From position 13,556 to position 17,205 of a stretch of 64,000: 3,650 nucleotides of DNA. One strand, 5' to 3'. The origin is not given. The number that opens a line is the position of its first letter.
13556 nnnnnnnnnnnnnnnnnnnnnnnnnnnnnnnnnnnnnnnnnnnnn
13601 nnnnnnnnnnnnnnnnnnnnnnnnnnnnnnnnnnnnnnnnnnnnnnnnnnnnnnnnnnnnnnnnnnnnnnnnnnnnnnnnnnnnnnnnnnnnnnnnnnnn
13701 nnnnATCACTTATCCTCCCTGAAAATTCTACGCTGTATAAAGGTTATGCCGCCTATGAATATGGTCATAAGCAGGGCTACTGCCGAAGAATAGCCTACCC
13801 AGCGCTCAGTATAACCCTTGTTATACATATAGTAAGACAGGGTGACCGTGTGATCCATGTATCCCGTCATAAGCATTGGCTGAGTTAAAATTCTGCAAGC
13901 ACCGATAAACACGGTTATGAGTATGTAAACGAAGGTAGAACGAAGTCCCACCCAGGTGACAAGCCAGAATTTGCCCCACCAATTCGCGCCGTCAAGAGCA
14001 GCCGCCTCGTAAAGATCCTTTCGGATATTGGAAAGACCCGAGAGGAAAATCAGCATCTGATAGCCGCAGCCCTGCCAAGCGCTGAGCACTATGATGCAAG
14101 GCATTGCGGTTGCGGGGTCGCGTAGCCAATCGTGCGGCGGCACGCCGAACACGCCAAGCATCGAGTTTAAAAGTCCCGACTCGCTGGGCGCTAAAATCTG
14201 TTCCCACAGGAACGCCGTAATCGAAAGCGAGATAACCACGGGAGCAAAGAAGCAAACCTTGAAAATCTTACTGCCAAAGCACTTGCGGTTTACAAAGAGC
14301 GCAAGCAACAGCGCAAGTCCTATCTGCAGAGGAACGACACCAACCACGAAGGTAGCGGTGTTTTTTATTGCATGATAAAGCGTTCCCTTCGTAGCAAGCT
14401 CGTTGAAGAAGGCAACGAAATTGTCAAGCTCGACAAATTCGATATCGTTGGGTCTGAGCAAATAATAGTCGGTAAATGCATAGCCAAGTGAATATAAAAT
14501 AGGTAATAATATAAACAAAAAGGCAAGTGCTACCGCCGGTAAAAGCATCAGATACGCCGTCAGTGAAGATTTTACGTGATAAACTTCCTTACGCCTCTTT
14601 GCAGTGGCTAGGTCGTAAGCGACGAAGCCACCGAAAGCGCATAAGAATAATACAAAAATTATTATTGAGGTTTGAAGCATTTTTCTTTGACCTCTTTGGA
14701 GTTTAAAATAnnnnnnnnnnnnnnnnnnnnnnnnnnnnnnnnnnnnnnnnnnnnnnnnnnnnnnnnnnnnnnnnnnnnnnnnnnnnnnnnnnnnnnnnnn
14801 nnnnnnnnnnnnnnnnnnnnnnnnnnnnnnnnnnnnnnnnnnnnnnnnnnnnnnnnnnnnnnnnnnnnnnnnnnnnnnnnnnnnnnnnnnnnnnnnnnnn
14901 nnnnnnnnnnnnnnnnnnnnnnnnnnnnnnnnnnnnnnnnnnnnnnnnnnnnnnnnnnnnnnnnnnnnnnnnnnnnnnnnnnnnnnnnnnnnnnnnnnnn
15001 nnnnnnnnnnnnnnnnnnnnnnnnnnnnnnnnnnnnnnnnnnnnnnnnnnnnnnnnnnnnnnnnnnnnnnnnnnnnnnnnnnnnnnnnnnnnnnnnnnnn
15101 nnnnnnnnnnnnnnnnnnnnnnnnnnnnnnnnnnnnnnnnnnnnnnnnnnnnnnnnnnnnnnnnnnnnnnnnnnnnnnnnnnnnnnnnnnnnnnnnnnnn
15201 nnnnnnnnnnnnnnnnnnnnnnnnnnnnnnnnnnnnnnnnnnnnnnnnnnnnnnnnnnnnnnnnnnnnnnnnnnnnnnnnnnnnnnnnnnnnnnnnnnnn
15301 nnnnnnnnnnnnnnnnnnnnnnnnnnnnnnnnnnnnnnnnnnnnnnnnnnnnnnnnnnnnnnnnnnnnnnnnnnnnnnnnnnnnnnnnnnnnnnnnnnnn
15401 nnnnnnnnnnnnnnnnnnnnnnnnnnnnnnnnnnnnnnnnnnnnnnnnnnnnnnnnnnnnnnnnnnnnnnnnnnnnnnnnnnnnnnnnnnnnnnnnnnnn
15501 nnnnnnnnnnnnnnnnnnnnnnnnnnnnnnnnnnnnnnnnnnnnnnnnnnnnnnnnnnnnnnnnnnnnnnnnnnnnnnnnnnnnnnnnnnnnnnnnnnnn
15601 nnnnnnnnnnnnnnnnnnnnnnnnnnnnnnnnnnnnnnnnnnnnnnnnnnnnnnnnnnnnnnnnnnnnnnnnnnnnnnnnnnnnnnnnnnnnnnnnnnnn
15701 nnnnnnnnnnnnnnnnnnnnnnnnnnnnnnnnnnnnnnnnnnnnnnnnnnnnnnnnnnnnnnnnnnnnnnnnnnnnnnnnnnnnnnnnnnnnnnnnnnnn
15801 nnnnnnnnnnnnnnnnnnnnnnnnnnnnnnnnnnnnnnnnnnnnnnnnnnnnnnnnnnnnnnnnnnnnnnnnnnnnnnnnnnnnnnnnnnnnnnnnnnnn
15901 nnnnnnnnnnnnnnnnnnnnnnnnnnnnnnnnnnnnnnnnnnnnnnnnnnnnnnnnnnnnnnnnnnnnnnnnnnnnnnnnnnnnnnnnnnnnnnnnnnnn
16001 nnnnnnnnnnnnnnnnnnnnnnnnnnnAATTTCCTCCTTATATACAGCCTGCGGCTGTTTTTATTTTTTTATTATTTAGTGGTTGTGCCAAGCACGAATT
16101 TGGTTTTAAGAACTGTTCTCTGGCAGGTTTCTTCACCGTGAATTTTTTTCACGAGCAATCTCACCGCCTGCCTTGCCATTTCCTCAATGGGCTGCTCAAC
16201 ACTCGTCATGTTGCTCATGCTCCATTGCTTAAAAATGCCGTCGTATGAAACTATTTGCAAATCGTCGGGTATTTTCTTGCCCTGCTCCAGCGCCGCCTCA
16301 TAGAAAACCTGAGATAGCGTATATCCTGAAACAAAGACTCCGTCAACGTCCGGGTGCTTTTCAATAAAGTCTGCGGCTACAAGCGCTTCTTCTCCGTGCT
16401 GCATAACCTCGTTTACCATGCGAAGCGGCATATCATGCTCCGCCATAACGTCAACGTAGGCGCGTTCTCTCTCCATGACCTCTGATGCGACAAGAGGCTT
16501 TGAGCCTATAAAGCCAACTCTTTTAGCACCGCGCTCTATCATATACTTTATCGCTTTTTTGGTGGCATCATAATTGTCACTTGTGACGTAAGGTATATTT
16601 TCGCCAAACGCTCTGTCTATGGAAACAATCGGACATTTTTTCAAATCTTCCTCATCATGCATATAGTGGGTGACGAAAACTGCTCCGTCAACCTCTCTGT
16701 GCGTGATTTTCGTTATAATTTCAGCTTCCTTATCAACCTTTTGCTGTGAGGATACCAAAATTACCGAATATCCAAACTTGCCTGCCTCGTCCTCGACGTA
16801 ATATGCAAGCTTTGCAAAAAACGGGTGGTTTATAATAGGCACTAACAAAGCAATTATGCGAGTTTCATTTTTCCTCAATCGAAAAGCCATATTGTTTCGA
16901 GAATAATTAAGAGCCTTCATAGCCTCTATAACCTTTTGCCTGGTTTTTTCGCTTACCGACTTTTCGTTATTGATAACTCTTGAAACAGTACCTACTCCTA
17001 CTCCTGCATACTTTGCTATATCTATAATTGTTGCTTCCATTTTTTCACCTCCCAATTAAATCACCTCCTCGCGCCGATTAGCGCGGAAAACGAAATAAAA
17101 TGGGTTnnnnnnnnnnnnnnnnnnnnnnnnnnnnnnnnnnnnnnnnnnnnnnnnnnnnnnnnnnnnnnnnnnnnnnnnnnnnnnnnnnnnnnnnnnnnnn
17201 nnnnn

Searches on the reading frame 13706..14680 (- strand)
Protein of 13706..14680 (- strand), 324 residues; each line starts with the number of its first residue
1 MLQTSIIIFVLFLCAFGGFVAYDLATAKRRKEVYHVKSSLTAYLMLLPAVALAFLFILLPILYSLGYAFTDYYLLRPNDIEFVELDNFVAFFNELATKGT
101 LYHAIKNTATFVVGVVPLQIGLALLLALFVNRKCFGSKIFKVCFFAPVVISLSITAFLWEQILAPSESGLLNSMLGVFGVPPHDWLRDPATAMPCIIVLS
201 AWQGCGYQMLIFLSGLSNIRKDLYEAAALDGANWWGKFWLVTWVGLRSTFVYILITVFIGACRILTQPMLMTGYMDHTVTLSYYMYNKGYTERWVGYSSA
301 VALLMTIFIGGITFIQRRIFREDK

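Call 18: search_protein_families(library=pfam, proteins=[window:13706-14680:-], max_evalue=0.001)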
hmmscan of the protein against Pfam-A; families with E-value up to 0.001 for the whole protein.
window:13706-14680:- (324 aa): 1 family
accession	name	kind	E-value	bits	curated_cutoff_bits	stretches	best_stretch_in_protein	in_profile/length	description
PF00528.27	BPD_transp_1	-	1.4e-09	38.3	26.4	1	120-319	2-182/184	Binding-protein-dependent transport system inner membrane component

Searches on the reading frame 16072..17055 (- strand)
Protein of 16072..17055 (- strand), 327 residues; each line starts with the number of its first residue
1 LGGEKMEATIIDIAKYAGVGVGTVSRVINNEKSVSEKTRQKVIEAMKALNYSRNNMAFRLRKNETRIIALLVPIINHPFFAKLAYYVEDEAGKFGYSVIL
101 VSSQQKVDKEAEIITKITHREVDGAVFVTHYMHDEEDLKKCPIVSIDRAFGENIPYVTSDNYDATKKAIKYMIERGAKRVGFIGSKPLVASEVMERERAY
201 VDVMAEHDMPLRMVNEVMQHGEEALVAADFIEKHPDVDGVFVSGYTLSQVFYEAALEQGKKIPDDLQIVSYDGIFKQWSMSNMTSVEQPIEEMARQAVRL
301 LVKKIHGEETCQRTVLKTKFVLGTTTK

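Call 18: search_protein_families(library=pfam, proteins=[window:16072-17055:-], max_evalue=0.001)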
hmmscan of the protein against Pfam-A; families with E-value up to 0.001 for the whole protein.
window:16072-17055:- (327 aa): 4 families
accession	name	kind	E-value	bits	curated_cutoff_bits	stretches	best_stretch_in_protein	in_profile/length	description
PF13377.12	Peripla_BP_3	-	3.6e-22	79.7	26.5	1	170-326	2-167/167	Periplasmic binding protein-like domain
PF00356.27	LacI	-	2.8e-19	69.1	27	1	9-54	1-46/46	Bacterial regulatory proteins, lacI family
PF00532.27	Peripla_BP_1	-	5.7e-19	69.1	22.2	1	68-316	4-273/281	Periplasmic binding proteins and sugar binding domain of LacI family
PF13407.12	Peripla_BP_4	-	6.5e-11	42.7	35.1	1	68-309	1-258/258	Periplasmic binding protein domain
